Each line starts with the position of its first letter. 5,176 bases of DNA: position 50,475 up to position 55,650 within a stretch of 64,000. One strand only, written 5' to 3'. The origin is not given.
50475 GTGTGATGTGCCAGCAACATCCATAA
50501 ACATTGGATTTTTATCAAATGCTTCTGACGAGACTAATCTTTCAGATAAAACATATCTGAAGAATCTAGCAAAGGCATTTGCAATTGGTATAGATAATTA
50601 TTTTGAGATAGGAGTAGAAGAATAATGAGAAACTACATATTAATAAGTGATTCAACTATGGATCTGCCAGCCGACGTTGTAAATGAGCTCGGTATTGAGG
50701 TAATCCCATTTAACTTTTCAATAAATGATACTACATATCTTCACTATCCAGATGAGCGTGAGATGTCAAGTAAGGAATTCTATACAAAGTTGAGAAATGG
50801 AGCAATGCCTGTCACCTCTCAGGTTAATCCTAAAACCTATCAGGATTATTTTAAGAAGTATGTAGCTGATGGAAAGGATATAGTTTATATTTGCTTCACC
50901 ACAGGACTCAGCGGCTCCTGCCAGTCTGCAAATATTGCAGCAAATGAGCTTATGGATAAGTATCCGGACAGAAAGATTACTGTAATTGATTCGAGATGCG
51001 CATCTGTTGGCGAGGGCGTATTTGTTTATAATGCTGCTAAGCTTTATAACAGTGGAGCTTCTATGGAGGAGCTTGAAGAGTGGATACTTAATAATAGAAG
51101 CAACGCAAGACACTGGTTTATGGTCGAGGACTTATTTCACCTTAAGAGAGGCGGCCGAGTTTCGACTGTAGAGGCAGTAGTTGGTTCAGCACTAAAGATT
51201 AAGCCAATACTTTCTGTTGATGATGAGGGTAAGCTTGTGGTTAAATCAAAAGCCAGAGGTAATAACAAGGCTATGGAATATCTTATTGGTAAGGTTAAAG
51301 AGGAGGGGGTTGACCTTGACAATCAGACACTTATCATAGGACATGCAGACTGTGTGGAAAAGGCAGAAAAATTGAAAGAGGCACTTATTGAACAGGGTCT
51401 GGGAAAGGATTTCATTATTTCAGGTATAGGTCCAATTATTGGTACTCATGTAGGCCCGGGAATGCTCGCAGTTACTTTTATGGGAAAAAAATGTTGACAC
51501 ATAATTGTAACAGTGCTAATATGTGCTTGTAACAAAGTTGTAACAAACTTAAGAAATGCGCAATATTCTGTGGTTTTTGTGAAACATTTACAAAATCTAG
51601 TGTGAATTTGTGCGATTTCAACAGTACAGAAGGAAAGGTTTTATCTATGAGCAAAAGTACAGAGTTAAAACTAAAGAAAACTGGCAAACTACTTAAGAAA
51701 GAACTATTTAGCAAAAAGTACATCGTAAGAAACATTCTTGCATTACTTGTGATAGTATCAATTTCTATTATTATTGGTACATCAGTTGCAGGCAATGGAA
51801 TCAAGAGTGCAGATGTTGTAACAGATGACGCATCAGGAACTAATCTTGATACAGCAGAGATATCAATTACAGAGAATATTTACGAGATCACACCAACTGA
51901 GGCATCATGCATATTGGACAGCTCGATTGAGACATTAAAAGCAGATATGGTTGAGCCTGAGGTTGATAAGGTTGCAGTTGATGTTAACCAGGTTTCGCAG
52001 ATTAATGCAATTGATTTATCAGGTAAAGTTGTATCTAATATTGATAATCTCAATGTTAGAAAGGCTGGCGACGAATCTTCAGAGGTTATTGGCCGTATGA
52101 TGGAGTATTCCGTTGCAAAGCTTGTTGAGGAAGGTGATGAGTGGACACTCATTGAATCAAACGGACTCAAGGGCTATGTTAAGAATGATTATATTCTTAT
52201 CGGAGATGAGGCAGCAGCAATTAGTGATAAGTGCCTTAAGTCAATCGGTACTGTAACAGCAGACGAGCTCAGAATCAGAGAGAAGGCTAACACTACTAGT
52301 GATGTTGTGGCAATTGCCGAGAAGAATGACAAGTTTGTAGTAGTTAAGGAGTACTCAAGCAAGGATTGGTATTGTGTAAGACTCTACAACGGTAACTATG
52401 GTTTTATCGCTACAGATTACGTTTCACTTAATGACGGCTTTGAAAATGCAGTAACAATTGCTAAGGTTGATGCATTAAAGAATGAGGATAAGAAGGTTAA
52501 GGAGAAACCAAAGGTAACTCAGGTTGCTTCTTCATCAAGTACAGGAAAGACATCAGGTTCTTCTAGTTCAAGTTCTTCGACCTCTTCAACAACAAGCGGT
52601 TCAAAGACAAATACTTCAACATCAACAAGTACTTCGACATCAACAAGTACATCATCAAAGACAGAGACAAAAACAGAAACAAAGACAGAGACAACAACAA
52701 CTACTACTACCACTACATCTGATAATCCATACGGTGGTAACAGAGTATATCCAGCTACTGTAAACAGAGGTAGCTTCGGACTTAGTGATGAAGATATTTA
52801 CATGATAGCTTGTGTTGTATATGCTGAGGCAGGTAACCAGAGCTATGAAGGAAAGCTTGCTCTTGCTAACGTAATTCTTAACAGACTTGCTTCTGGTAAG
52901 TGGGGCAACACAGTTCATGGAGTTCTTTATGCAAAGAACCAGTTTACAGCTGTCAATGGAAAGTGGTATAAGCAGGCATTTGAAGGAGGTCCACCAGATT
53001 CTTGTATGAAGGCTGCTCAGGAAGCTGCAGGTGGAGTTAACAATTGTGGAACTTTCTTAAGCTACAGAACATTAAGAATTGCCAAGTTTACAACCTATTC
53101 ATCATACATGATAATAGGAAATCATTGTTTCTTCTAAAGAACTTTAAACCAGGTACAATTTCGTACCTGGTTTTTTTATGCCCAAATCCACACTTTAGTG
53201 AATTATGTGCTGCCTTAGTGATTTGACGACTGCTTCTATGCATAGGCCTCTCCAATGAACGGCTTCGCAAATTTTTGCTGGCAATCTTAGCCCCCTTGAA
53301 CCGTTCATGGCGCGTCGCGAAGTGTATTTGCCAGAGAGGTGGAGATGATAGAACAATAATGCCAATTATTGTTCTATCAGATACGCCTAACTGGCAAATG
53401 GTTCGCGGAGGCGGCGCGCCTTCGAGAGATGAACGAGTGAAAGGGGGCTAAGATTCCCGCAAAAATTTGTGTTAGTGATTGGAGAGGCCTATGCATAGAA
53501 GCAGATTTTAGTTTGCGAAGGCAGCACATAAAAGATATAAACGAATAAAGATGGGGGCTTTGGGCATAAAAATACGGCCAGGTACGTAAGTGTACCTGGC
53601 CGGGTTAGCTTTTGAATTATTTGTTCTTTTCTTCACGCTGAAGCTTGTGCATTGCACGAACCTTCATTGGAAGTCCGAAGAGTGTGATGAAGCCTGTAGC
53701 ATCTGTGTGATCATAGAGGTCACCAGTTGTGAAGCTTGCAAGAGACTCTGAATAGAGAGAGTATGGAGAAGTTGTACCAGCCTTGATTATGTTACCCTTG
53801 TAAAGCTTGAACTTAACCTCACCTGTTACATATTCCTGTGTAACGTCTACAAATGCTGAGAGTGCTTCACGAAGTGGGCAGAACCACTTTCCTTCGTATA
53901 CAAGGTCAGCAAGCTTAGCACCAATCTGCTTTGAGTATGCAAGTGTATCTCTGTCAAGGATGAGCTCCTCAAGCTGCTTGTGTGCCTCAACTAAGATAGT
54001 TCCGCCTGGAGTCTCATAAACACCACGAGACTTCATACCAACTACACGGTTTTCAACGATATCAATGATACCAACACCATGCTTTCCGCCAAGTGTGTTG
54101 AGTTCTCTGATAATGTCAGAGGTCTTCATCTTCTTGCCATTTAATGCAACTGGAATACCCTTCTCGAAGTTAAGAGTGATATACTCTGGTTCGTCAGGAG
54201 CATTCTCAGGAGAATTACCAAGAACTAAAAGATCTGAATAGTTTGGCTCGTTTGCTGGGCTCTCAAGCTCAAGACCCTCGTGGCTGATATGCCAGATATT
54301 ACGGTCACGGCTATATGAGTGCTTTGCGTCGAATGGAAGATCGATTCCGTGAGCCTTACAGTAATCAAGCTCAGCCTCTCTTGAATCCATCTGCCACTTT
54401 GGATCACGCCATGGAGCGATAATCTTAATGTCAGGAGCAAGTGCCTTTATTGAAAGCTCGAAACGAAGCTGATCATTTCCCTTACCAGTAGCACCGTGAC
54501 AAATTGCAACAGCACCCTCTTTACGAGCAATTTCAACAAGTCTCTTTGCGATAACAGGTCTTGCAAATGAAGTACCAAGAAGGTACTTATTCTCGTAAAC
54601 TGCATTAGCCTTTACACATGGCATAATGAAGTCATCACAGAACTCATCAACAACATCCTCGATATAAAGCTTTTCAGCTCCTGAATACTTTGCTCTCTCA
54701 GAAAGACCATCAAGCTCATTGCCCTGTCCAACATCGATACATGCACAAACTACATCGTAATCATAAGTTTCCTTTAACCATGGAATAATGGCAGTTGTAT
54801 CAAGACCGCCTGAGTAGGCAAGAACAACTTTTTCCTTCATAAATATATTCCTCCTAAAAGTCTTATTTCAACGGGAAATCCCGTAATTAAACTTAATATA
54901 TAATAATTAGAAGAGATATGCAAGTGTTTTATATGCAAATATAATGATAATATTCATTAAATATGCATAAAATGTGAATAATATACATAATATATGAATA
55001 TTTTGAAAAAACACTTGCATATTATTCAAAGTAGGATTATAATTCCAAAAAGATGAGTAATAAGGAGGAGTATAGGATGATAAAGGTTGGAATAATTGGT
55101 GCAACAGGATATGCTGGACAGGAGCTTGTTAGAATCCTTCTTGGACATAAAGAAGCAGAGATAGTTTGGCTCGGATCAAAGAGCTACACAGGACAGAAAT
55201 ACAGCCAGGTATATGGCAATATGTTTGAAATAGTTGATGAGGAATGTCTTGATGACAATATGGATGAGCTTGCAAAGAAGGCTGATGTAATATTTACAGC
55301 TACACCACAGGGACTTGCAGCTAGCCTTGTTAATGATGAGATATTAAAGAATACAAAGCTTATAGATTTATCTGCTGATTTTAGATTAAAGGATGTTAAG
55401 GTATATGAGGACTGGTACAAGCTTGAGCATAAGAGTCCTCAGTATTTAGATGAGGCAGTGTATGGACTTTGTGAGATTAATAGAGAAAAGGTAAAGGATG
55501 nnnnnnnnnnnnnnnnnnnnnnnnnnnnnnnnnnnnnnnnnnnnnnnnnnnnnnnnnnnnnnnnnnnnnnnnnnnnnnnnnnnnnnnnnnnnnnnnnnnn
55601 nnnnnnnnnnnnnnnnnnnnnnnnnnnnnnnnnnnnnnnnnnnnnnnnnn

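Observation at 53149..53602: ~450-bp imperfect palindrome spanning an entire convergent intergenic region, with each gene's terminator as its outermost arm segment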

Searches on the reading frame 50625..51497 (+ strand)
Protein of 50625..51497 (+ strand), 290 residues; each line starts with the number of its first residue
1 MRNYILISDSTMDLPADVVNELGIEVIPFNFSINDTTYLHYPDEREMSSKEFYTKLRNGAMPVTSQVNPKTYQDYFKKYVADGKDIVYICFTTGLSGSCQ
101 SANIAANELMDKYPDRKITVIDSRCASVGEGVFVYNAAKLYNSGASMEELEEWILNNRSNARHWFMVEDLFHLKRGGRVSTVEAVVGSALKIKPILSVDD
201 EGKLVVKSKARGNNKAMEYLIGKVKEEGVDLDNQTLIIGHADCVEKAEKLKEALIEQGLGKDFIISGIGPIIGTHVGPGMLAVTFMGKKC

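Call 74: find_encoding_contigs(protein=window:50625-51497:+, flank=3500, max_places=10)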
Protein window:50625-51497:+ (290 aa): 3 contigs read that carry it; 2 places shown.
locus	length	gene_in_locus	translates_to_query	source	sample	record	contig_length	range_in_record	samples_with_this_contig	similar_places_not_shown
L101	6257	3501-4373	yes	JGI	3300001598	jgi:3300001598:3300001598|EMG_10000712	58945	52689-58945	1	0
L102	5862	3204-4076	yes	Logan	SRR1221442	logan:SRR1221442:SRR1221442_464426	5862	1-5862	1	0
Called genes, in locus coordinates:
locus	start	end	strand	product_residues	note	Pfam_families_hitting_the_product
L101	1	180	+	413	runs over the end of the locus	PF02127:Peptidase_M18, PF05343:Peptidase_M42 (weak)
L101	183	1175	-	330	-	PF04018:VCA0040-like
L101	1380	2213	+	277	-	PF02645:DegV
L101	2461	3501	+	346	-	PF06347:SH3_4 (faint), PF08239:SH3_3 (weak), PF01520:Amidase_3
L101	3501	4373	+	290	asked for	PF02645:DegV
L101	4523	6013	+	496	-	-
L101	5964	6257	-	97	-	?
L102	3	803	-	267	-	?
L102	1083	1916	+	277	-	PF02645:DegV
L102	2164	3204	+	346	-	PF06347:SH3_4 (faint), PF08239:SH3_3 (weak), PF01520:Amidase_3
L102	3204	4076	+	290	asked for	PF02645:DegV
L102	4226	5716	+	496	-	-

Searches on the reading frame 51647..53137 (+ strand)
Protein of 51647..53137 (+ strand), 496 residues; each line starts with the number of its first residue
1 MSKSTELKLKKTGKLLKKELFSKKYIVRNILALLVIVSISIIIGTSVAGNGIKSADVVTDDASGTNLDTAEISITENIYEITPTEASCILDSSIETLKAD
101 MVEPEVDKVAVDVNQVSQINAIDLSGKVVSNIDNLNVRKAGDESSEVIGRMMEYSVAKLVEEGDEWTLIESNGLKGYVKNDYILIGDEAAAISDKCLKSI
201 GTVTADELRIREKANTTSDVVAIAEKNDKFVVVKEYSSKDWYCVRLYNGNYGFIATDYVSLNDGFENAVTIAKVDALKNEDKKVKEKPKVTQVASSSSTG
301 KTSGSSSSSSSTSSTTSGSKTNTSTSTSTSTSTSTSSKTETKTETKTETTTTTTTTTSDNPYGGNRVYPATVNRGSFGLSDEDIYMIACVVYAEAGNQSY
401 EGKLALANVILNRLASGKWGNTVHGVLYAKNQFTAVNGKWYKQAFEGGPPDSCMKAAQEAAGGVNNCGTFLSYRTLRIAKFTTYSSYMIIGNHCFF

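Call 17: find_encoding_contigs(protein=window:51647-53137:+, flank=4000, max_places=10)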
Protein window:51647-53137:+ (496 aa): 3 contigs read that carry it; 3 places shown.
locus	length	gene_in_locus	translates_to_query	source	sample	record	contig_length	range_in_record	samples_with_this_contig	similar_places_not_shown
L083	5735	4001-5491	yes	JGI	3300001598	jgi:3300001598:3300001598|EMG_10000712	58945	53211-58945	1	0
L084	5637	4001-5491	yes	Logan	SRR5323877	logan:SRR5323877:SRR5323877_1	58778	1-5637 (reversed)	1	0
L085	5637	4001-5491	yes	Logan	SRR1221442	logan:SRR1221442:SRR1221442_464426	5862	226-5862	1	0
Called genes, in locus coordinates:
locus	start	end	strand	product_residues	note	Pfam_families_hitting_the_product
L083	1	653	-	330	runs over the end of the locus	PF04018:VCA0040-like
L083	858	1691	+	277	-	PF02645:DegV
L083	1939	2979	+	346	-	PF06347:SH3_4 (faint), PF08239:SH3_3 (weak), PF01520:Amidase_3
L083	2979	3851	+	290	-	PF02645:DegV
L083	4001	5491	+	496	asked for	-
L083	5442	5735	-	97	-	?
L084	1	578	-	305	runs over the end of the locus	PF04018:VCA0040-like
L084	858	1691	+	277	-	PF02645:DegV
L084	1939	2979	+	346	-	PF06347:SH3_4 (faint), PF08239:SH3_3 (weak), PF01520:Amidase_3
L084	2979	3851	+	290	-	PF02645:DegV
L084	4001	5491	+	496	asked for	-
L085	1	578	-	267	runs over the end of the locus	?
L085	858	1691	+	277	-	PF02645:DegV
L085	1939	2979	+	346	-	PF06347:SH3_4 (faint), PF08239:SH3_3 (weak), PF01520:Amidase_3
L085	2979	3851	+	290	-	PF02645:DegV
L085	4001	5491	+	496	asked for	-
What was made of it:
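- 51647..53137 (+): Left flanking gene: SleB-like cell-wall hydrolase (Hydrolase_2 PF07486 relatives, SH3 domains, Ser/Thr-rich linker). Stop codon TAA at 53135-53137. The exact protein was found on 3 contigs (call 17).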

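Call 21: find_homologous_proteins(query=window:51647-53137:+, max_evalue=1e-20)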
Query window:51647-53137:+ (496 aa): 31 proteins with E <= 1e-20 among 8000 candidates.
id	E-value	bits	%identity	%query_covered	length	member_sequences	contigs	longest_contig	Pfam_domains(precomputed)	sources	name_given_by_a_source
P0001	1.4e-46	177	30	39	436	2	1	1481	PF07486.18,PF08239.18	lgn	-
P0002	2.0e-44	170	51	24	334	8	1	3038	PF07486.18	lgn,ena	-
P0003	5.5e-44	169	52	24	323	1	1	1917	PF07486.18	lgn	-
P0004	8.4e-44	168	50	24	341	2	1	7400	PF07486.18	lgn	-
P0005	2.3e-43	167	52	24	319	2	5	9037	PF07486.18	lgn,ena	-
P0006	5.8e-43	165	52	24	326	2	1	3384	PF07486.18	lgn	-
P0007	5.9e-42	162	49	24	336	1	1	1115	PF07486.18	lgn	-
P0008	9.5e-42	161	50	24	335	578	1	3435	PF07486.18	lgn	-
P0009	3.0e-41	160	48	24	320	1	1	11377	PF07486.18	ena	-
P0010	1.8e-40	157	44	25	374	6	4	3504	PF07486.18,PF06347.20,PF08239.18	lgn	-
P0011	5.1e-39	152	41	25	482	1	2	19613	PF07486.18,PF06347.20,PF08239.18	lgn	-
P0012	1.1e-38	151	49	24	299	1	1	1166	PF07486.18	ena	-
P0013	2.8e-38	150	43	25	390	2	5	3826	PF07486.18,PF06347.20,PF08239.18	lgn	-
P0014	1.5e-37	148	46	25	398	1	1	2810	PF07486.18,PF08239.18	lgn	-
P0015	2.4e-35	140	34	23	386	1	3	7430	PF07486.18,PF06347.20,PF08239.18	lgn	-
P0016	4.2e-35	140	30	32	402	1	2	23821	PF07486.18,PF08239.18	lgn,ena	-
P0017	6.9e-35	139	31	35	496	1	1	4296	PF07486.18,PF06347.20,PF08239.18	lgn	-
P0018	1.5e-34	138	28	50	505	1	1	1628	PF07486.18,PF06347.20,PF08239.18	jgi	jgi:SH3-like domain-containing protein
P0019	2.0e-34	137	43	25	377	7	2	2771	PF07486.18,PF06347.20,PF08239.18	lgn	-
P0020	1.2e-33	135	38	25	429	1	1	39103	PF07486.18,PF06347.20,PF08239.18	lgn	-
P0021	6.3e-33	132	44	24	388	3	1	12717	PF07486.18,PF08239.18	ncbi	-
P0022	2.2e-32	131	31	34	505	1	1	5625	PF07486.18,PF06347.20,PF08239.18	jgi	jgi:SH3-like domain-containing protein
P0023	2.4e-32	130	43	24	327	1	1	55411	PF07486.18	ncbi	ncbi:MAG: cell wall hydrolase [Lachnospira sp.]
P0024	2.9e-31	127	28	74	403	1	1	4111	PF07486.18,PF06347.20,PF08239.18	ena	-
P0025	1.5e-30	125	38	25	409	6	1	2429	PF07486.18,PF06347.20,PF08239.18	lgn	-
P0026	5.8e-29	119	37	25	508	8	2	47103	PF07486.18,PF06347.20,PF08239.18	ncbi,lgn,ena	-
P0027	8.9e-28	115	38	25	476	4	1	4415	PF07486.18,PF06347.20,PF08239.18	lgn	-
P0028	8.7e-27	112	38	28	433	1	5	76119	PF00877.26,PF06347.20,PF08239.18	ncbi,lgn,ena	-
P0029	1.2e-26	112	38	28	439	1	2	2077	PF00877.26,PF06347.20,PF08239.18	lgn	-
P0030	2.4e-25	107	46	15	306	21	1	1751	PF07486.18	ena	-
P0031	8.8e-22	96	34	22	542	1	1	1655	PF07486.18,PF06347.20,PF08239.18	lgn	-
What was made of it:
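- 51647..53137 (+): Homologs carry PF07486/PF08239 (call 21).
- Tried and rejected: The SleB-like protein has no close relative (call 21).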

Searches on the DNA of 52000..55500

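Call 78: search_with_rna_model(model_id=R1, source=window, start=52000, end=55500, filters=off, max_evalue=10)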
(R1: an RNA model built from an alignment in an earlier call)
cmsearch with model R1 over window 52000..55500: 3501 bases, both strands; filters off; matches with E-value up to 10: 20.
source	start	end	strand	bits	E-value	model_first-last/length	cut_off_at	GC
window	53143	53176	+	12.5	0.048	1-155/155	no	0.32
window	53143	53176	-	11.9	0.067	1-155/155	no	0.32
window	53572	53605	+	11.3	0.093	1-155/155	no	0.59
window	53572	53605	-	9.9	0.2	1-155/155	no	0.59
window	53343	53382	-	8.9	0.34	1-155/155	no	0.28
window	53343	53382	+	8.3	0.48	1-155/155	no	0.28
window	54933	54968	+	5.8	1.8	1-155/155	no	0.17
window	52439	52536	-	5.6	2.1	1-155/155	no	0.36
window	55195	55226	-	5.4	2.3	1-155/155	no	0.34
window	54326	54405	+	5.2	2.6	1-155/155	no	0.49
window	54985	55027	+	5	2.9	1-155/155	no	0.19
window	54058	54114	-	5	2.9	1-155/155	no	0.4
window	54985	55027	-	4.9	3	1-155/155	no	0.19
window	54933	54968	-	4.6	3.5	1-155/155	no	0.17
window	53114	53135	+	4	5.1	1-155/155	no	0.27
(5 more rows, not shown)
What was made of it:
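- On Coprococcus ~155-nt hairpin repeat (model R1, defined in this session): With filters off, the best window hits are 12.5 bits or less and correspond to the three short hairpins (call 78).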

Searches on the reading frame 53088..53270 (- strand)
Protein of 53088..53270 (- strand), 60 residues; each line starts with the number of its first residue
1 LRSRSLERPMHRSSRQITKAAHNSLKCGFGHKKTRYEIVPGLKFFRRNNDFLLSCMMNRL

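Call 44: find_encoding_contigs(protein=window:53088-53270:-, flank=3000, max_places=10)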
Protein window:53088-53270:- (60 aa): no gene with exactly this product is on record in the collection.

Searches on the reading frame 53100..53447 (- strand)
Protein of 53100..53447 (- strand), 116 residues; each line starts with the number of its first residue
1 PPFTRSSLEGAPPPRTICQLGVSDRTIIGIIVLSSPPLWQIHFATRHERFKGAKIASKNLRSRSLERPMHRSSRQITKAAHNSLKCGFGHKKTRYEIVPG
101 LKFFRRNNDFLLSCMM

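Call 32: search_protein_families(library=pfam, proteins=[window:53100-53447:-], max_evalue=1)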
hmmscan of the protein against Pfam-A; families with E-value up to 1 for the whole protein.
seq(116 aa): 0 families

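Call 41: find_homologous_proteins(query=window:53100-53447:-, max_evalue=0.001)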
Query seq(116 aa): 4 candidates shared short words with the query, none scored E <= 0.001.

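Call 71: search_protein_representatives(protein=window:53100-53447:-)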
Query: 116 residues. Proteins with E-value up to 0.001 (for the whole library): 2; up to 1e-10: 1; up to 1e-30: 0. The best 2 are listed.
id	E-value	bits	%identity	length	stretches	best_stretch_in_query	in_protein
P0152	6.4e-14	68.5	32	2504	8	84-115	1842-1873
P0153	1.9e-04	38.0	33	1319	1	15-47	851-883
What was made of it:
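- There is no coding signal: no Pfam hit for any open frame (call 32), and an exhaustive HMMER search of the longest frame hits only the part antisense to the SleB-like 3' end (call 71).
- Tried and rejected: Neither covers the arms (call 71).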

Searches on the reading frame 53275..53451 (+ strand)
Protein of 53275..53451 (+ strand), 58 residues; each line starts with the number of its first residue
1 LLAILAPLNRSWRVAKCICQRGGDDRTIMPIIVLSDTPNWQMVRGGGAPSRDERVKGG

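Call 43: find_encoding_contigs(protein=window:53275-53451:+, flank=3000, max_places=10)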
Protein window:53275-53451:+ (58 aa): no gene with exactly this product is on record in the collection.

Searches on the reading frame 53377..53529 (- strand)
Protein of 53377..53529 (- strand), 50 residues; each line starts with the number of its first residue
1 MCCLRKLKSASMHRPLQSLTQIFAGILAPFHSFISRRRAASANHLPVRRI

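Call 45: find_encoding_contigs(protein=window:53377-53529:-, flank=3000, max_places=10)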
Protein window:53377-53529:- (50 aa): no gene with exactly this product is on record in the collection.
